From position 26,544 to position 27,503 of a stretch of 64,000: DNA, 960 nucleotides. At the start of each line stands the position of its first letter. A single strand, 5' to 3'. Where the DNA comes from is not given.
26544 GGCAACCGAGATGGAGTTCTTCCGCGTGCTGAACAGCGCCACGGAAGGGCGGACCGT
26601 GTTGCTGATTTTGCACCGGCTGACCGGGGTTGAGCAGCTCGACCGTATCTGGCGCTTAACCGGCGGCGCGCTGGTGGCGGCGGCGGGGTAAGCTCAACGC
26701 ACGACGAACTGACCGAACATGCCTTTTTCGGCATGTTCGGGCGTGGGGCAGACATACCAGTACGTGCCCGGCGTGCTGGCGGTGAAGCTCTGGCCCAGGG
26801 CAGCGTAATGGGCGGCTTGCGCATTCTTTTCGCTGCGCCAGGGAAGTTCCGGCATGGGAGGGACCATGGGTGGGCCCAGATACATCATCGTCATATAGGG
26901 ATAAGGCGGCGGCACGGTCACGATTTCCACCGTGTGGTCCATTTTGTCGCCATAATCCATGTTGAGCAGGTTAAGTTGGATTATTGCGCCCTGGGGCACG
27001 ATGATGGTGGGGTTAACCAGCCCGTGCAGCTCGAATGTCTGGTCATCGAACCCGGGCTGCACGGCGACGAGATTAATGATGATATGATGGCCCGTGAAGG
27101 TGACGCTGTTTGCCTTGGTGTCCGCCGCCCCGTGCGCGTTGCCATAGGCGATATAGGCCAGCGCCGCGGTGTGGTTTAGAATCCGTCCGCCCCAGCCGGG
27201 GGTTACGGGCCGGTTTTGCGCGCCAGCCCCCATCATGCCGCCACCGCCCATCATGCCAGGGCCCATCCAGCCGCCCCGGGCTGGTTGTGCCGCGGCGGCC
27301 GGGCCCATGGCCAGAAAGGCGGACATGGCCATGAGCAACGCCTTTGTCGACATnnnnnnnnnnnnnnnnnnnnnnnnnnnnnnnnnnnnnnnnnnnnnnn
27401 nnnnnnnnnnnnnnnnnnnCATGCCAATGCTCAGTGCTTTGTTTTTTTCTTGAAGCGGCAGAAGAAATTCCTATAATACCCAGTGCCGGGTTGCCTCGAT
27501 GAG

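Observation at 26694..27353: Rusticyanin-like blue copper protein with a Met/Gly-rich arm in a probable heterotrophic acidophile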

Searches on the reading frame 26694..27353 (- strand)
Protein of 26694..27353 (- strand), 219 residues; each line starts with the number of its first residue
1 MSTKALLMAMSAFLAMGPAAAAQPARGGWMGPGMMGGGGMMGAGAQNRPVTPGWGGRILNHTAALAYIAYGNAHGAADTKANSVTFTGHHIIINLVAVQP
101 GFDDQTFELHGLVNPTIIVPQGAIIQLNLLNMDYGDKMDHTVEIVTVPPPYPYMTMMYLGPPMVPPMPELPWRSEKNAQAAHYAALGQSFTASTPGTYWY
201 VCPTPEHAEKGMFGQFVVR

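Call 3: search_protein_families(library=pfam, proteins=[window:26694-27353:-], max_evalue=1)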
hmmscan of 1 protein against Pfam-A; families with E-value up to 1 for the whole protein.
window:26694-27353:- (219 aa): 5 families
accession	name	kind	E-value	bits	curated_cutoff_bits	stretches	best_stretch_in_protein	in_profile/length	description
PF06525.17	SoxE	-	0.0006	19.8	21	1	194-218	114-138/149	Sulfocyanin (SoxE) domain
PF23509.1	MSMEG_3727_PQQ-assoc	-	0.0021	18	27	1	191-218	107-134/152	MSMEG_3727, PQQ-associated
PF07731.20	Cu-oxidase_2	-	0.0024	18.1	20.4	1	181-219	98-134/137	Multicopper oxidase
PF00127.26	Copper-bind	-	0.018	15.9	21.2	1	189-218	71-98/99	Copper binding proteins, plastocyanin/azurin family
PF07732.21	Cu-oxidase_3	-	0.095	13.2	21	1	189-219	84-115/119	Multicopper oxidase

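Call 4: search_protein_families(library=ncbifam, proteins=[window:26694-27353:-], max_evalue=1)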
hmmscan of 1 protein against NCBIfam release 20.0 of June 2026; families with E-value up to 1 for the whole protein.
window:26694-27353:- (219 aa): 4 families
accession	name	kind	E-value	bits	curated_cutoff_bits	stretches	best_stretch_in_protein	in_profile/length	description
TIGR03095.1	rusti_cyanin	equivalog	1.2e-26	93.6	146.7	1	79-219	16-148/148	rusticyanin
TIGR03094.1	sulfo_cyanin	equivalog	0.00081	18.9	168.4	1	179-218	147-184/195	sulfocyanin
TIGR02376.1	Cu_nitrite_red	equivalog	0.042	13.2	296.3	1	189-218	111-144/326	copper-containing nitrite reductase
TIGR04339.1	PQQ_MSMEG_3727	hypoth_equivalog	0.096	12.3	75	0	191-219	106-134/151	MSMEG_3727 family PQQ-associated protein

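Call 5: search_solved_structures(query=window:26694-27353:-, max_evalue=10, show_alignments=4)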
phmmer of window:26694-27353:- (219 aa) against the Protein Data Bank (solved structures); distinct sequences matched with E-value up to 10: 23.
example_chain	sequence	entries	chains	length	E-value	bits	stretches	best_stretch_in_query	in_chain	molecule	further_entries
2cak_A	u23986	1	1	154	7.7e-16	61.6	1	80-219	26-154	RUSTICYANIN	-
1cur_A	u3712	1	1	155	2.7e-15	59.8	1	80-219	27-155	CU(I) RUSTICYANIN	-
1a3z_A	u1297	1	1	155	2.8e-15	59.8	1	80-219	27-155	RUSTICYANIN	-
1rcy_A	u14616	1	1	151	3e-15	59.7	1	80-219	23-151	RUSTICYANIN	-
1gy1_A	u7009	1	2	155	4.6e-15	59.1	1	80-219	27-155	RUSTICYANIN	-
1gy2_A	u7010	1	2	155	6.2e-15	58.7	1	80-219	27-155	RUSTICYANIN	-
1a8z_A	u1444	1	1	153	8.9e-15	58.1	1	80-219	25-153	RUSTICYANIN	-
1e30_A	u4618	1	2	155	1.4e-14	57.5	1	80-219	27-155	RUSTICYANIN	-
2cal_A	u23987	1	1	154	5.4e-14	55.6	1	80-219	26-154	RUSTICYANIN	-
6tfd_A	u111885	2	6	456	0.0019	21.1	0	186-216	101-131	Copper-containing nitrite reductase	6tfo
2dv6_A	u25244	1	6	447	0.0032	20.3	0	112-135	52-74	Nitrite reductase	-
1zpu_A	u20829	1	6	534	0.012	18.5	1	79-212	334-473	Iron transport multicopper oxidase FET3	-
1ov8_A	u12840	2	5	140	0.04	16.8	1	158-218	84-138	Auracyanin B | PROTEIN (AURACYANIN)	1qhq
6kol_A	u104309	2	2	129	0.12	15.1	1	189-217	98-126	Blue (Type 1) copper domain protein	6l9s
1pcs_A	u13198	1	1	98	0.25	14.1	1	184-218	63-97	PLASTOCYANIN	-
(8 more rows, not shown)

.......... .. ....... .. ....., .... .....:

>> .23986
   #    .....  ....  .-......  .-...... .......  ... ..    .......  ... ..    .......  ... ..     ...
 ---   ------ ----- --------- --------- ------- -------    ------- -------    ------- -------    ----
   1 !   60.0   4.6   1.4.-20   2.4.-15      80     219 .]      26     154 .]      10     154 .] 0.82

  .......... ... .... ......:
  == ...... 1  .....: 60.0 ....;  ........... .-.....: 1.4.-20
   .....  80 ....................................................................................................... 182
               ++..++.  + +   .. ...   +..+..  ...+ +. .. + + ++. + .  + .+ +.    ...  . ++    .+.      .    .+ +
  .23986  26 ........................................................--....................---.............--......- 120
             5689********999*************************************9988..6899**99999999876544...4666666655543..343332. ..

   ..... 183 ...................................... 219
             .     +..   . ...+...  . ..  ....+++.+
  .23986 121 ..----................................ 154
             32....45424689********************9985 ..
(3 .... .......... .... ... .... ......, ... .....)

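Call 6: find_homologous_proteins(query=window:26694-27353:-, max_evalue=0.001)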
Query window:26694-27353:- (219 aa): 93 proteins with E <= 0.001 among 252 candidates.
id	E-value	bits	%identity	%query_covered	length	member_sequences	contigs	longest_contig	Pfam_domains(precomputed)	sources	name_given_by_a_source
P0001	1.5e-145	501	100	100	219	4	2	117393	-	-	-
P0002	2.4e-94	333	66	100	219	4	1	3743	-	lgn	-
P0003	1.3e-90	321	72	79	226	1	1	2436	PF07731.21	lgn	-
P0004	9.9e-90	318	71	79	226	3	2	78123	-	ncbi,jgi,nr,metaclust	ncbi:hypothetical protein AA11237_1259 [Acidocella aminolytica 101 = DSM 11237]|jgi:rusticyanin|nr:h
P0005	8.1e-88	312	70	79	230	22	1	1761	-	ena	-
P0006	1.0e-86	308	69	79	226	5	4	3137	-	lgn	-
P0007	2.3e-86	307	66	79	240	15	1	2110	-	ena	-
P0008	3.5e-86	306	65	97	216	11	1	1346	-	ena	-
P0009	1.3e-85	305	71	79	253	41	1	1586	-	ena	-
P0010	2.8e-85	304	65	79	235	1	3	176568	PF06525.18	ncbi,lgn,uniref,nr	ncbi:rusticyanin [Tistlia consotensis]|uniref:Rusticyanin n=1 Tax=Tistlia consotensis USBA 355 TaxID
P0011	4.0e-85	303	68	79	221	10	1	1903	PF06525.18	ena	-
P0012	1.3e-82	295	66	79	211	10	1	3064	-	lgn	-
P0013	2.7e-82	294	66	88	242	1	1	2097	-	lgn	-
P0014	4.9e-79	283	64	79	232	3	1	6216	PF06525.18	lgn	-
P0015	1.7e-75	271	55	100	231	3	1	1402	PF06525.18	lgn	-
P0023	9.9e-70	253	57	79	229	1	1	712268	PF06525.18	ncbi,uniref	ncbi:sulfocyanin-like copper-binding protein [Jiella sp. M17.18]|uniref:sulfocyanin-like copper-bind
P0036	2.7e-65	238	54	79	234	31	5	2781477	-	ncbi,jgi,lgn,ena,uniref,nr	ncbi:hypothetical protein [Thiomonas sp. FB-Cd]|uniref:hypothetical protein n=1 Tax=Thiomonas sp. FB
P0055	1.9e-60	222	54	88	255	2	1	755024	-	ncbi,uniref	ncbi:hypothetical protein P5W99_37955 [Paraburkholderia sp. A3BS-1L]|uniref:hypothetical protein n=1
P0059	3.0e-59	218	52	79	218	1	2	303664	-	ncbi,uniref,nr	ncbi:hypothetical protein KEX41_28750 (plasmid) [Burkholderia thailandensis]|uniref:hypothetical pro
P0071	3.9e-52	195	51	86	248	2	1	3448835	PF06525.18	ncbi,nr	ncbi:sulfocyanin-like copper-binding protein [Acidihalobacter ferrooxydans]|nr:sulfocyanin-like copp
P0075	5.0e-42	162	70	52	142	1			-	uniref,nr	uniref:Rusticyanin-like protein n=1 Tax=Acidiphilium symbioticum TaxID=94005 RepID=Q153E1_9PROT|nr:r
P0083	1.8e-33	134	41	75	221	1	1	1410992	PF06525.18,PF00127.27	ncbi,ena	-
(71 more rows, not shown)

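Call 11: find_related_loci(query=window:26694-27353:-, collection=genome_contigs, flank=8000)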
Query window:26694-27353:- (219 aa) in genome_contigs; peptide patterns used: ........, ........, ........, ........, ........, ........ (x = any residue, [..] = any of these).
53 stretches matched a pattern; 2 encode a relative of the query (tblastn E <= 1e-3); 2 distinct loci.
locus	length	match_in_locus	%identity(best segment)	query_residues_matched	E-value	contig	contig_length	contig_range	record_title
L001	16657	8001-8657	66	1-219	2e-82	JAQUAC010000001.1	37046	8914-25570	MAG: Acidocella sp. isolate STC_75 NODE_2237_length_37046_cov_4.178120_Sandtown_C, whole genome shotgun sequence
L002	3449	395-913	66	47-219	5e-73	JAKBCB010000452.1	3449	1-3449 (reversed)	MAG: Proteobacteria bacterium isolate ZJ5.bin38 NODE_40800_length_3449_cov_1.629741, whole genome shotgun sequence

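Call 12: find_encoding_contigs(protein=P0001, flank=6000, max_places=3)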
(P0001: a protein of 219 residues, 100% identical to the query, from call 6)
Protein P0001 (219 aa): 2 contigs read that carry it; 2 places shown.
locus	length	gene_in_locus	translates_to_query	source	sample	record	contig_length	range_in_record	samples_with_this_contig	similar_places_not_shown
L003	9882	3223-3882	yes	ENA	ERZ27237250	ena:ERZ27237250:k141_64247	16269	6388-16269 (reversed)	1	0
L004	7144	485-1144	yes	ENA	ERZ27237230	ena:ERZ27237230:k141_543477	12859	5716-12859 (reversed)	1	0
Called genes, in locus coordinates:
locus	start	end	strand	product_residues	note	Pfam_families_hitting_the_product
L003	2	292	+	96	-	?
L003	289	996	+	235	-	PF00174:Oxidored_molyb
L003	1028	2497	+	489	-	PF13231:PMT_2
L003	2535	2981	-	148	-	PF00011:HSP20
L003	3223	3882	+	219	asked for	-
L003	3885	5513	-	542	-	PF00664:ABC_membrane (weak), PF00005:ABC_tran, PF13304:AAA_21 (faint)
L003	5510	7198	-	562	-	PF00664:ABC_membrane, PF00005:ABC_tran, PF13555:AAA_29 (weak), PF13304:AAA_21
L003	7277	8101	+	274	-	PF02569:Pantoate_ligase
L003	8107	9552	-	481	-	-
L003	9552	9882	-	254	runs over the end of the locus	PF00005:ABC_tran, PF13304:AAA_21 (weak)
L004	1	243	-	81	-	?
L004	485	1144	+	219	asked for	-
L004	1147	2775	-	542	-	PF00664:ABC_membrane (weak), PF00005:ABC_tran, PF13304:AAA_21 (faint)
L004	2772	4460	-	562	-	PF00664:ABC_membrane, PF00005:ABC_tran, PF13555:AAA_29 (weak), PF13304:AAA_21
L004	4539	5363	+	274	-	PF02569:Pantoate_ligase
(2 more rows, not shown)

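Call 13: find_encoding_contigs(protein=P0004, flank=8000, max_places=3)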
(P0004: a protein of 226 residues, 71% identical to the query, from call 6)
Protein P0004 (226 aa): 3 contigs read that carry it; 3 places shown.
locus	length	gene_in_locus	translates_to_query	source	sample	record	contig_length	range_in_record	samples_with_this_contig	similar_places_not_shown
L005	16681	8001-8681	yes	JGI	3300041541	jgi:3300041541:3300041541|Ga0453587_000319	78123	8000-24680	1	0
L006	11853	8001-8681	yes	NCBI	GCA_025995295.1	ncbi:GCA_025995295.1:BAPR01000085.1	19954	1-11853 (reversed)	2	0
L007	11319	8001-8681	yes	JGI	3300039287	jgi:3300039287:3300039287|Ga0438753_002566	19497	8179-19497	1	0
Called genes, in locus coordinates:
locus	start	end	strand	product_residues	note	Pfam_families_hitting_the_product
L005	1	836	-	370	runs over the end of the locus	PF27541:CitB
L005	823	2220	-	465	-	PF00890:FAD_binding_2, PF01266:DAO, PF03486:HI0933_like (faint), PF07992:Pyr_redox_2 (faint), PF12831:FAD_oxidored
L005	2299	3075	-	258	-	PF00392:GntR, PF13412:HTH_24 (weak), PF07729:FCD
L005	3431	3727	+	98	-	-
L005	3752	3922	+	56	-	-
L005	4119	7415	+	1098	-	PF01590:GAF, PF13185:GAF_2, PF08447:PAS_3, PF00990:GGDEF, PF00563:EAL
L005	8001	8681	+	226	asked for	-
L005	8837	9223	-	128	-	PF03625:DUF302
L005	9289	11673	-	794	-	-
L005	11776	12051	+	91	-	PF02583:Trns_repr_metal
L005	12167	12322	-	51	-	-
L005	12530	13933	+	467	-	PF07732:Cu-oxidase_3, PF00394:Cu-oxidase, PF07731:Cu-oxidase_2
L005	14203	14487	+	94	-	PF09851:SHOCT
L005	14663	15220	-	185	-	-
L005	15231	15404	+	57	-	-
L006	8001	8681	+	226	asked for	-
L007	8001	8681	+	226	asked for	-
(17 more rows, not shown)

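Call 14: find_encoding_contigs(protein=P0010, flank=8000, max_places=2)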
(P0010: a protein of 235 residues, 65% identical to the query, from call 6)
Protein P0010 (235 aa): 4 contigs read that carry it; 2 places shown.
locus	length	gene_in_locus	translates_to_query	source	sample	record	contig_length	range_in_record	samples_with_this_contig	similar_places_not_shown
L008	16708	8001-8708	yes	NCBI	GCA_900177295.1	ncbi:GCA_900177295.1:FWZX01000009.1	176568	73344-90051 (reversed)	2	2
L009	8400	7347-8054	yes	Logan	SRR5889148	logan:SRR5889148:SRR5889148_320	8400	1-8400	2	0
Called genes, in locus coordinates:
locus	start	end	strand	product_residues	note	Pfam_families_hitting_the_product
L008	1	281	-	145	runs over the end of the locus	PF00034:Cytochrom_C, PF13442:Cytochrome_CBB3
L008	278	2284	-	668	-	PF00122:E1-E2_ATPase, PF00702:Hydrolase, PF12710:HAD (weak), PF08282:Hydrolase_3 (faint)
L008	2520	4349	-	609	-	PF11339:DUF3141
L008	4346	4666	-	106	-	PF18926:DUF5676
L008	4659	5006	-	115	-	PF04945:YHS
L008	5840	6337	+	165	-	PF07885:Ion_trans_2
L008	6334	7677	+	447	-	PF00211:Guanylate_cyc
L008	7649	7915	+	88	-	-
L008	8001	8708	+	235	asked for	PF06525:SoxE (weak)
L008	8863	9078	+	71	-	PF09851:SHOCT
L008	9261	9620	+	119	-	-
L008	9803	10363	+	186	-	-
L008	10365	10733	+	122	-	PF09851:SHOCT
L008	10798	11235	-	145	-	PF00582:Usp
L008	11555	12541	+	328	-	PF01545:Cation_efflux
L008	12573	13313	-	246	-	PF02683:DsbD_TM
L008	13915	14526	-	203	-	-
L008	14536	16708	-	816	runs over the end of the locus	PF01751:Toprim, PF01131:Topoisom_bac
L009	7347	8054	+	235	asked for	PF06525:SoxE (weak)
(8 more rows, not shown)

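Call 15: find_encoding_contigs(protein=P0036, flank=8000, max_places=2)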
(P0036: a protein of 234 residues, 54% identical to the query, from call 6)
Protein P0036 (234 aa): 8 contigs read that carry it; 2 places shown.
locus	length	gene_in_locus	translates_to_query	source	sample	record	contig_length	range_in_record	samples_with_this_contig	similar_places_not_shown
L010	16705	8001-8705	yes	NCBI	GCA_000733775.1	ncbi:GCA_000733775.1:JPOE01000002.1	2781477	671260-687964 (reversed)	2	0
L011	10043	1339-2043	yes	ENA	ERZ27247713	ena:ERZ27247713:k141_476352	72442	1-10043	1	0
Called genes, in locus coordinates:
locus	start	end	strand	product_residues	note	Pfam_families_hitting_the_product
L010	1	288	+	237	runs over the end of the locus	PF03988:DUF347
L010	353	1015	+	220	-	PF00072:Response_reg, PF00486:Trans_reg_C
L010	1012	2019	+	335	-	PF00512:HisKA (weak)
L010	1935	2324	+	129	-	PF02518:HATPase_c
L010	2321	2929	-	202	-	PF03988:DUF347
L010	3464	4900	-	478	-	PF21085:CusS, PF00672:HAMP, PF26769:HAMP_PhoQ, PF00512:HisKA, PF02518:HATPase_c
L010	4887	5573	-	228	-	PF00072:Response_reg, PF00486:Trans_reg_C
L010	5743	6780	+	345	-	PF13384:HTH_23, PF13518:HTH_28, PF13551:HTH_29, PF13565:HTH_32, PF13592:HTH_33, PF13358:DDE_3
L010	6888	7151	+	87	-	PF09851:SHOCT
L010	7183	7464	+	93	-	-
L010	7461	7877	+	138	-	-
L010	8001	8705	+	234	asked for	-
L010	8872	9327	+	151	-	-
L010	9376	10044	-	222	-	PF13462:Thioredoxin_4 (weak), PF01323:DSBA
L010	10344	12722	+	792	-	PF19335:HMBD, PF00122:E1-E2_ATPase, PF00702:Hydrolase, PF08282:Hydrolase_3 (faint)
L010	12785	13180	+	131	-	PF03625:DUF302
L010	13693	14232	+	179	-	-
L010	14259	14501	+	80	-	PF07731:Cu-oxidase_2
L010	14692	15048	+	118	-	-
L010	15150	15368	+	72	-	PF04945:YHS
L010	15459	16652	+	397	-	PF00083:Sugar_tr, PF07690:MFS_1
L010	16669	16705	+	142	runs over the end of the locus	-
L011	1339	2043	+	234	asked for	-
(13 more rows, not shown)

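Call 16: find_encoding_contigs(protein=P0055, flank=8000, max_places=1)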
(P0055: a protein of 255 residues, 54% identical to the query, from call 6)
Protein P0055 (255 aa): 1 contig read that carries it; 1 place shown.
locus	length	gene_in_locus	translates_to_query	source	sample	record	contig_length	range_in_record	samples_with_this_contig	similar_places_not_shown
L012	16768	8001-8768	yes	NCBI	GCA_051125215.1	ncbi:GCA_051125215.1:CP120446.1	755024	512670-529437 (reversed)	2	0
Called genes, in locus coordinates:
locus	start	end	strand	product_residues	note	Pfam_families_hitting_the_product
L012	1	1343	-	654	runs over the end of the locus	PF00654:Voltage_CLC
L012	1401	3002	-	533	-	PF00324:AA_permease, PF13520:AA_permease_2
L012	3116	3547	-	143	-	PF12802:MarR_2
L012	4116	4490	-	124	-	PF11964:SpoIIAA-like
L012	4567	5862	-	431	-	PF14706:Tnp_DNA_bind, PF01609:DDE_Tnp_1, PF02281:Dimer_Tnp_Tn5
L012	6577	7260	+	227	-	PF14342:DUF4396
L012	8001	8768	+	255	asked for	-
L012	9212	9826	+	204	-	PF00034:Cytochrom_C, PF13442:Cytochrome_CBB3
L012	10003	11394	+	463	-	-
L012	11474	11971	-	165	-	PF00708:Acylphosphatase (weak)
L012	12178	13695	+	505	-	PF02874:ATP-synt_ab_N, PF00006:ATP-synt_ab, PF22919:ATP-synt_VA_C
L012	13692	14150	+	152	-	PF02823:ATP-synt_DE_N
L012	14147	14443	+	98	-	PF09527:ATPase_gene1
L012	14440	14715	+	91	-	PF12966:AtpR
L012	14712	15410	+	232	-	PF00119:ATP-synt_A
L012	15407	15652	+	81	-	PF00137:ATP-synt_C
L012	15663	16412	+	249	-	PF00430:ATP-synt_B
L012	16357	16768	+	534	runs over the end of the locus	PF00006:ATP-synt_ab, PF00306:ATP-synt_ab_C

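Call 17: find_encoding_contigs(protein=P0059, flank=8000, max_places=1)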
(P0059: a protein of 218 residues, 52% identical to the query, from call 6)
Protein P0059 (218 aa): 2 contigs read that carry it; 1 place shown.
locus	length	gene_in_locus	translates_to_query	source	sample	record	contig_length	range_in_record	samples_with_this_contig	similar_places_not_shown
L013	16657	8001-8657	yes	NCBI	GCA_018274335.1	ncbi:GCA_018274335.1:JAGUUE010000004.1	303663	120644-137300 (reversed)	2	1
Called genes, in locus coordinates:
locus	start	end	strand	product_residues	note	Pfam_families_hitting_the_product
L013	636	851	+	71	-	PF04945:YHS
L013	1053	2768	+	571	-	PF07732:Cu-oxidase_3, PF00394:Cu-oxidase (weak), PF07731:Cu-oxidase_2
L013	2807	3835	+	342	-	PF07885:Ion_trans_2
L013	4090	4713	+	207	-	PF00106:adh_short, PF13561:adh_short_C2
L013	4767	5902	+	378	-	PF01527:HTH_Tnp_1, PF13276:HTH_21, PF00665:rve, PF24764:rva_4 (weak), PF13683:rve_3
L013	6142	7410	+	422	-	PF07690:MFS_1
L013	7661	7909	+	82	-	PF09851:SHOCT (weak)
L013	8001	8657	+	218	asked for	-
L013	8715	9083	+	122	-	PF01957:NfeD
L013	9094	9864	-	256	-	PF00106:adh_short, PF08659:KR, PF23441:SDR (weak), PF13561:adh_short_C2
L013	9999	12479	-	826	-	PF00690:Cation_ATPase_N, PF00122:E1-E2_ATPase, PF00702:Hydrolase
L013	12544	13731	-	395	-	PF00871:Acetate_kinase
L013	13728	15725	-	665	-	PF06480:FtsH_ext, PF00004:AAA, PF17862:AAA_lid_3, PF01434:Peptidase_M41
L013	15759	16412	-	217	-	PF04140:ICMT (weak), PF04191:PEMT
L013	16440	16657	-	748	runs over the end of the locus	PF19335:HMBD, PF00122:E1-E2_ATPase, PF00702:Hydrolase, PF08282:Hydrolase_3 (faint)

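Call 18: find_encoding_contigs(protein=P0071, flank=8000, max_places=1)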
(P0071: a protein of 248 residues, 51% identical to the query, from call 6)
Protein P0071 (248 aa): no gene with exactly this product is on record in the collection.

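Call 35: predict_structure(alignment_id=A1)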
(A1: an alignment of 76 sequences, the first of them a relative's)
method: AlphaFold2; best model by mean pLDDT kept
length: 219 residues; sequences in the alignment: 76
mean_pLDDT: 85.9   pTM: 0.77
mean pLDDT of the five models: 85.9, 85.4, 84.9, 84.9, 84.6
residues with pLDDT >= 90: 161; 70-90: 12; 50-70: 12; < 50: 34
segments of 3 or more residues with pLDDT < 50: 1-3, 7-16, 24-32, 37-44
pLDDT, mean of each block of 10 residues (from residue 1): 46 48 46 48 68 96 99 98 99 98 96 98 99 96 96 82 93 98 98 98 94 98
secondary structure, 60 per line:
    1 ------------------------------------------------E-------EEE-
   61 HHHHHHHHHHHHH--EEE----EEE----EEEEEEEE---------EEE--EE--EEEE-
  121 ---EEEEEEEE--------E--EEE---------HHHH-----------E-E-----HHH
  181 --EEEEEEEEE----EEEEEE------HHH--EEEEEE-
elements in order: E57-59 H61-73 E76-78 E83-85 E90-97 E107-109 E116-119 E124-131 E143-145 H155-158 E183-191 E196-201 E213-218

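Call 38: fold_search(model_id=the predicted structure, library=pdb)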
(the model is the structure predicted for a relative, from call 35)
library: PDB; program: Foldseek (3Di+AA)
matches with E <= 10: 1266; with E <= 0.001: 433
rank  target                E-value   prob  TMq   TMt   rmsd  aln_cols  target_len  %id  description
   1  1e30_A                2.1e-14  1.00  0.61  0.86   2.4       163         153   28  Crystal structure of the Met148Gln mutant of rusticyanin at 1.5 Angstrom resolution (released 2000-07-28)
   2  2cak                  2.3e-14  1.00  0.59  0.82   2.9       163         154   29  1.27Angstrom Structure of Rusticyanin from Thiobacillus ferrooxidans (released 2006-03-08)
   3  1a8z                  3.0e-14  1.00  0.59  0.83   3.0       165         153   27  STRUCTURE DETERMINATION OF A 16.8KDA COPPER PROTEIN RUSTICYANIN AT 2.1A RESOLUTION USING ANOMALOUS SCATTERING DATA WITH  (released 1998-06-17)
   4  2cal                  3.1e-14  1.00  0.64  0.91   1.8       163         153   28  Crystal structure of His143Met rusticyanin (released 2006-01-05)
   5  1gy2_A                3.3e-14  1.00  0.61  0.85   2.4       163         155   28  Crystal structure of Met148Leu rusticyanin (released 2002-05-23)
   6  1a3z                  4.0e-14  1.00  0.61  0.87   2.6       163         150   28  REDUCED RUSTICYANIN AT 1.9 ANGSTROMS (released 1998-07-29)
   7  1rcy                  5.1e-14  1.00  0.60  0.84   2.7       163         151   28  RUSTICYANIN (RC) FROM THIOBACILLUS FERROOXIDANS (released 1997-05-15)
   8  1gy1_A                5.8e-14  1.00  0.62  0.86   3.4       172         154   27  Crystal structures of Ser86Asp and Met148Leu Rusticyanin (released 2002-05-23)
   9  1cur_MODEL_1_A        4.8e-12  1.00  0.55  0.75   3.5       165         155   27  REDUCED RUSTICYANIN, NMR (released 1996-11-08)
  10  6kol                  5.7e-07  1.00  0.38  0.63   9.7       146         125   17  Crystal structure of auracyanin from photosynthetic bacterium Roseiflexus castenholzii (released 2020-01-29)
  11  1qhq                  6.8e-07  1.00  0.37  0.55   9.0       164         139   19  AURACYANIN, A BLUE COPPER PROTEIN FROM THE GREEN THERMOPHILIC PHOTOSYNTHETIC BACTERIUM CHLOROFLEXUS AURANTIACUS (released 2001-03-07)
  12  1fwx_C                1.0e-06  1.00  0.34  0.14   7.3       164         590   18  CRYSTAL STRUCTURE OF NITROUS OXIDE REDUCTASE FROM P. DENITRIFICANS (released 2001-09-25)
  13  2dv6_A                4.0e-06  1.00  0.36  0.19   6.0       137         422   20  Crystal structure of nitrite reductase from Hyphomicrobium denitrificans (released 2007-02-20)
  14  1fwx_A                6.2e-06  1.00  0.33  0.14   7.4       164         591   18  CRYSTAL STRUCTURE OF NITROUS OXIDE REDUCTASE FROM P. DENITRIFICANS (released 2001-09-25)
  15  1fwx_D                6.6e-06  1.00  0.34  0.15   7.0       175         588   16  CRYSTAL STRUCTURE OF NITROUS OXIDE REDUCTASE FROM P. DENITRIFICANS (released 2001-09-25)
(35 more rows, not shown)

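Call 45: search_dna_similar(query=window:26694-27353:-, collection=plasmids, mode=protein, max_rows=40)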
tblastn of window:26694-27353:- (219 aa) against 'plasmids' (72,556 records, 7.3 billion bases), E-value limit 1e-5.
Records with a match: 1; places in all: 1; records where one place covers at least 80% of the query: 0.
Best place of each record, by identity: <60% 1.
By first word of the organism name: Burkholderia 1.
By predicted mobility (MOB-suite, as given by PLSDB): non-mobilizable 1.
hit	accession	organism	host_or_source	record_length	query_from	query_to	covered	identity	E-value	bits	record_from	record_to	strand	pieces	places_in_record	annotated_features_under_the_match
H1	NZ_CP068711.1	Burkholderia thailandensis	soil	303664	47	219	79%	52.0%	4e-44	164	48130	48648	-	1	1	hypothetical protein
